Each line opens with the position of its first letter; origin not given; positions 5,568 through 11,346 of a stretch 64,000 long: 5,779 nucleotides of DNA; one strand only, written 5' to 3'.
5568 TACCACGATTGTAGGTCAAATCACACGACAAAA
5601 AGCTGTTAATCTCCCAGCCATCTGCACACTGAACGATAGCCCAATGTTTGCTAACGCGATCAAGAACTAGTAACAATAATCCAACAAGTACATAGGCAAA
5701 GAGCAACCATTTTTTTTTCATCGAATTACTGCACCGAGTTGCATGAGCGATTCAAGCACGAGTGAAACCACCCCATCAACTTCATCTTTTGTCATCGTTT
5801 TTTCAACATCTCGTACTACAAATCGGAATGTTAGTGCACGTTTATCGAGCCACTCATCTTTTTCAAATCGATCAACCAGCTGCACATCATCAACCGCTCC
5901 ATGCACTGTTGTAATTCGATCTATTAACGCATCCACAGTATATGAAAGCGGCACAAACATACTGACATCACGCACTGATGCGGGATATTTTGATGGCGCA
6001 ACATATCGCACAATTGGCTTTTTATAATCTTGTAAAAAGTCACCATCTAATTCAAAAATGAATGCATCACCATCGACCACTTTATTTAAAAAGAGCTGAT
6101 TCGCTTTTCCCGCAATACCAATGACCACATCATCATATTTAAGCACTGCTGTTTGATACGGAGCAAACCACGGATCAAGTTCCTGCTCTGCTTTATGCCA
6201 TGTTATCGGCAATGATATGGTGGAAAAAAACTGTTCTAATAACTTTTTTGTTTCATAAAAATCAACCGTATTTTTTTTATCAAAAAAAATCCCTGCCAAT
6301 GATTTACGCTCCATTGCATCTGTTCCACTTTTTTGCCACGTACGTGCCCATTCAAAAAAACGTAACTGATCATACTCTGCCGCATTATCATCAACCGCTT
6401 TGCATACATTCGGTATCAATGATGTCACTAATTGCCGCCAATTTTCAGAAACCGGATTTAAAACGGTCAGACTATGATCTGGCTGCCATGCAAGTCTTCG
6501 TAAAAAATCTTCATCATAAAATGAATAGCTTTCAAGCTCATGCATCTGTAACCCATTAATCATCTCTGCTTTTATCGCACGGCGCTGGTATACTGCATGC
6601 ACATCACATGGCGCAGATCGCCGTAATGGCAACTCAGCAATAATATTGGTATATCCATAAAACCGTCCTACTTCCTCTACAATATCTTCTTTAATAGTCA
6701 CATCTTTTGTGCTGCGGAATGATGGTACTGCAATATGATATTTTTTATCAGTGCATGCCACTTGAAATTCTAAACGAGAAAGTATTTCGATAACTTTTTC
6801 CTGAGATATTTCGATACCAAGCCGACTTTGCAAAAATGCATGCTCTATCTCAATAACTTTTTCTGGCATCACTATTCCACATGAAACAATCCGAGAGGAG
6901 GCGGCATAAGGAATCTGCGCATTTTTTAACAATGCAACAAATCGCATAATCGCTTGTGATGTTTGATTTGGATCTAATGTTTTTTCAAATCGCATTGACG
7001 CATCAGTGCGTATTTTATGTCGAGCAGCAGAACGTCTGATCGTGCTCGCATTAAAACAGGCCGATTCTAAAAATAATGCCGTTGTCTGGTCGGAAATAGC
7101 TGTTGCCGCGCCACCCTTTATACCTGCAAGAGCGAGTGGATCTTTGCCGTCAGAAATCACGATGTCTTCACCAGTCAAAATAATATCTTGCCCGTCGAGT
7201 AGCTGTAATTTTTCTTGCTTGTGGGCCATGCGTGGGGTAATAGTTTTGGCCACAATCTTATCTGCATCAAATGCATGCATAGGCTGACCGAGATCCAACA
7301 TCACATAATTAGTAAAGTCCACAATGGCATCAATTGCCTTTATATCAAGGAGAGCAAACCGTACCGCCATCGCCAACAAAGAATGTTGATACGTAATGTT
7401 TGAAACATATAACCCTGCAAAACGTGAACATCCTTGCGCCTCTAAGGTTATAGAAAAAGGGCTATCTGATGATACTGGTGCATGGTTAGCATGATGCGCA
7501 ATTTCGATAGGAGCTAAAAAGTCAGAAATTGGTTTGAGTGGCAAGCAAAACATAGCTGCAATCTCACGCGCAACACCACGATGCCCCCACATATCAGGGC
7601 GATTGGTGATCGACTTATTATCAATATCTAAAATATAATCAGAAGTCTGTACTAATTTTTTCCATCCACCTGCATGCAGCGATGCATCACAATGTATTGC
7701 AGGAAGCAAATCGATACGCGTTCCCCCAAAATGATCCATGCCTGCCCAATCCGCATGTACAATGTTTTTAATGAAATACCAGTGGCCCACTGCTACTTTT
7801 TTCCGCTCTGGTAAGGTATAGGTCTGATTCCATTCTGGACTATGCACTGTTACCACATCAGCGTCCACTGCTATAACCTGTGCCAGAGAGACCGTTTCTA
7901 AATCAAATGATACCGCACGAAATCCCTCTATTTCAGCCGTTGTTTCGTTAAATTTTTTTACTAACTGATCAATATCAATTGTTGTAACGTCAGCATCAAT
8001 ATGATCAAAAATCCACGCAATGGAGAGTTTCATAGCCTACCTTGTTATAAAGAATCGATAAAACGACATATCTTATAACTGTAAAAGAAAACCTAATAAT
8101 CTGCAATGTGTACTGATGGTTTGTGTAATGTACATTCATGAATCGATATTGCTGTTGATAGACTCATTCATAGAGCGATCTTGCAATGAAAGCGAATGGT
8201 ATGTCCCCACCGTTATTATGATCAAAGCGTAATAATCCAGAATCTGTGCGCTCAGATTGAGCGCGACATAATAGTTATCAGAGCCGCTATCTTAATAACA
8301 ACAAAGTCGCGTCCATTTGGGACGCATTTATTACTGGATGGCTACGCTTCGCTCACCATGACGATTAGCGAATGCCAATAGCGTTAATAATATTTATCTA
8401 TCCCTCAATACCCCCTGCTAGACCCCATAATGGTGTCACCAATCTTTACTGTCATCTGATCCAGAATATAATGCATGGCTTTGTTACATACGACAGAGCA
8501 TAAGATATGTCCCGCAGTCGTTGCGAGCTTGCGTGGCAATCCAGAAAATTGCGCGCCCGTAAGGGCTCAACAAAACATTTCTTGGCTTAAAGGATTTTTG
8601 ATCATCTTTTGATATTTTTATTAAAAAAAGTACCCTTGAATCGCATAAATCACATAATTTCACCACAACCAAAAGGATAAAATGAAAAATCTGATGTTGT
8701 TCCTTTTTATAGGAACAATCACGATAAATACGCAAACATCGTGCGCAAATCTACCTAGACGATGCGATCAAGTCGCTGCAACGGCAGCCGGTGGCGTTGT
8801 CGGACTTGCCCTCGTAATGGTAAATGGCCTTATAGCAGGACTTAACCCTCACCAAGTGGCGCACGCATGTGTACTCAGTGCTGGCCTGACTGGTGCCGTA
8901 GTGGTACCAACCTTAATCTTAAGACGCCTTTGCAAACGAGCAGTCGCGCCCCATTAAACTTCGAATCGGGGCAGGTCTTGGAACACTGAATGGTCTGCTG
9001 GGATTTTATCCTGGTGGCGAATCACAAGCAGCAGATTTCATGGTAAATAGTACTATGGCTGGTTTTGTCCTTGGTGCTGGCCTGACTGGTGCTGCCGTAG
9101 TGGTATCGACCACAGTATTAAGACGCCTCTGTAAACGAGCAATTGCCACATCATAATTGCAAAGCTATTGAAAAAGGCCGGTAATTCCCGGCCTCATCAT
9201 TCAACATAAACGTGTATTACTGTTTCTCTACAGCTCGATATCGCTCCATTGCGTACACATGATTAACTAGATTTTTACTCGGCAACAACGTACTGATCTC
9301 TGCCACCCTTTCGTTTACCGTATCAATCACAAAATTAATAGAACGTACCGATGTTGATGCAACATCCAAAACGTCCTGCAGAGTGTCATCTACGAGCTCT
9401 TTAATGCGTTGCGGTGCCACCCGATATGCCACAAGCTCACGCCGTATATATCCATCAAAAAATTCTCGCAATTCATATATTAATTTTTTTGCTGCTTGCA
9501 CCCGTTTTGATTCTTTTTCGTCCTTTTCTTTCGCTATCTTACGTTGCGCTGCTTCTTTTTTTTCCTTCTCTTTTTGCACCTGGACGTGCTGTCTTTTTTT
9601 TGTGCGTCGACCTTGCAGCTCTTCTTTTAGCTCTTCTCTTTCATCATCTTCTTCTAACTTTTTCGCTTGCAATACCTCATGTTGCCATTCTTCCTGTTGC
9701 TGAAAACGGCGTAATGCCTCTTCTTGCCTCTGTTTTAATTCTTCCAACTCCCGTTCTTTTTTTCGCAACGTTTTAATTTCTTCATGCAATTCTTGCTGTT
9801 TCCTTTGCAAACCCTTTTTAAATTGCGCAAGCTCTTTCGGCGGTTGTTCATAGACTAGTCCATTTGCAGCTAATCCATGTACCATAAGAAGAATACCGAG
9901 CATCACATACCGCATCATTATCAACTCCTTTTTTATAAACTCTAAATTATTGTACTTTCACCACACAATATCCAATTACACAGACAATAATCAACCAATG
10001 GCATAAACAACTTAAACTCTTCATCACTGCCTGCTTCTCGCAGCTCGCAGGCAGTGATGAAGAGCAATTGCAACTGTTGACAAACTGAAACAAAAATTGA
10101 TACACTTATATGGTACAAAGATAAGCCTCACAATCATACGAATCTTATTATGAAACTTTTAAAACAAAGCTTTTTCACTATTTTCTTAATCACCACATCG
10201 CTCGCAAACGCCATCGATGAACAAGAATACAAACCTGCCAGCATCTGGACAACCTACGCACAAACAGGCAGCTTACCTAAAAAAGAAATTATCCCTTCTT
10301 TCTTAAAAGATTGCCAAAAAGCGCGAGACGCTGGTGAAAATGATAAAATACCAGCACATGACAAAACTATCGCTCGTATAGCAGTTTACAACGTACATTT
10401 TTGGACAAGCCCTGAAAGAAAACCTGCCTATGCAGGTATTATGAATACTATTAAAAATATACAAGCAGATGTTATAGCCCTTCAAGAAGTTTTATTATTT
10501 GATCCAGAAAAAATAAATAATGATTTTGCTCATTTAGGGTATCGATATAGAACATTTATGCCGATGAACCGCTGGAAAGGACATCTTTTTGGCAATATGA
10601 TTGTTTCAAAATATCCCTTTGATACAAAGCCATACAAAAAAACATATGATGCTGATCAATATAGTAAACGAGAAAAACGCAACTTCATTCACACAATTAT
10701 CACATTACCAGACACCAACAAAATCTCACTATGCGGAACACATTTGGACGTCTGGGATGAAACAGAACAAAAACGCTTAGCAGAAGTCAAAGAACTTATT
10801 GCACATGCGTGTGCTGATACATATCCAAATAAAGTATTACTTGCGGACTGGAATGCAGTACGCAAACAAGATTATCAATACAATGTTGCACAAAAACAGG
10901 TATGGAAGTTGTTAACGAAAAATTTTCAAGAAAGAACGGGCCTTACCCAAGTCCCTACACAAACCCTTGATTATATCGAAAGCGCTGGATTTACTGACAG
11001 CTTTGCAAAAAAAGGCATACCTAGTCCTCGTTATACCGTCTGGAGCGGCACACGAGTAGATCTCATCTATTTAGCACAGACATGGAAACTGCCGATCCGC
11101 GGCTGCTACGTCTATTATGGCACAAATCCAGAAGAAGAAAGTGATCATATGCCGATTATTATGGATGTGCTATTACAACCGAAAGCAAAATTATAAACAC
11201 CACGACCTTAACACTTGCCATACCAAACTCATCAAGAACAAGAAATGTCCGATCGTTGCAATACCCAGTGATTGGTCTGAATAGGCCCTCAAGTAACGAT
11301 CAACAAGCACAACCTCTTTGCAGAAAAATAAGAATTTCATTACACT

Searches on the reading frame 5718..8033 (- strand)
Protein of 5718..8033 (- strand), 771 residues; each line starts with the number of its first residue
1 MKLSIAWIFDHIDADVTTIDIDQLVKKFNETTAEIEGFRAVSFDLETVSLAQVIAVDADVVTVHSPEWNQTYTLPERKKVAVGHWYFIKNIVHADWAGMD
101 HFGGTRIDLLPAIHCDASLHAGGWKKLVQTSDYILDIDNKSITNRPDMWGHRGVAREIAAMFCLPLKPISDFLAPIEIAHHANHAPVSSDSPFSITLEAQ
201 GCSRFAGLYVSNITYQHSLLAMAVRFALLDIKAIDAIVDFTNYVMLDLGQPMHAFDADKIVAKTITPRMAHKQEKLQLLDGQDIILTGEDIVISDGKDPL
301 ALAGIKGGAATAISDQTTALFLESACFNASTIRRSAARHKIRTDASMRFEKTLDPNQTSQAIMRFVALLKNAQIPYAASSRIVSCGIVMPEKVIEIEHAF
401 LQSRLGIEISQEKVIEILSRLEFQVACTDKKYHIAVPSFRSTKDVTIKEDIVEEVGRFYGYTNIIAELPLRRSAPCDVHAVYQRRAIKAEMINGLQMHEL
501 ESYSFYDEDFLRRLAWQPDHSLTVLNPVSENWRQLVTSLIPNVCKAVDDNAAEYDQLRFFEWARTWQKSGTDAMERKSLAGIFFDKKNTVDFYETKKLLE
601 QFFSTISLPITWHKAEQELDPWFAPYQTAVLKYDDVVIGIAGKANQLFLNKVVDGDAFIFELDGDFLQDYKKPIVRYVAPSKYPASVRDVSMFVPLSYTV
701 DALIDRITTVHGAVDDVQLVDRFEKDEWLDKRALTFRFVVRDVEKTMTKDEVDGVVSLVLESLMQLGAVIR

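Call 32: search_protein_families(library=pfam, proteins=[window:5718-8033:-], max_evalue=0.001)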
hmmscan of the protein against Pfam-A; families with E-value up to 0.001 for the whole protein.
window:5718-8033:- (771 aa): 4 families
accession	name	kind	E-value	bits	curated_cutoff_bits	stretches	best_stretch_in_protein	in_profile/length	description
PF03483.22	B3_4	-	3e-54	183.7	29.3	1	202-371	2-171/174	B3/4 domain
PF17759.6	tRNA_synthFbeta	-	3.1e-24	86.1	22.4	1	484-663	22-213/214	Phenylalanyl tRNA synthetase beta chain CLM domain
PF03484.21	B5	-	1.5e-18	67.2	28.6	1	394-461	1-67/67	tRNA synthetase B5 domain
PF03147.19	FDX-ACB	-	6.3e-14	52.6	31.1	1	681-771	1-94/94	Ferredoxin-fold anticodon binding domain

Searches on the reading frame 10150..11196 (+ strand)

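Call 32: search_protein_families(library=pfam, proteins=[window:10150-11196:+], max_evalue=0.001)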
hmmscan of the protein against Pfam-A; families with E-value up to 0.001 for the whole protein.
window:10150-11196:+ (348 aa): 1 family
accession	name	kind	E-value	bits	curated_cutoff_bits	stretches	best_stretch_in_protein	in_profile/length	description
PF03372.29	Exo_endo_phos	-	3.4e-12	47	24.5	1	90-333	15-225/225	Endonuclease/Exonuclease/phosphatase family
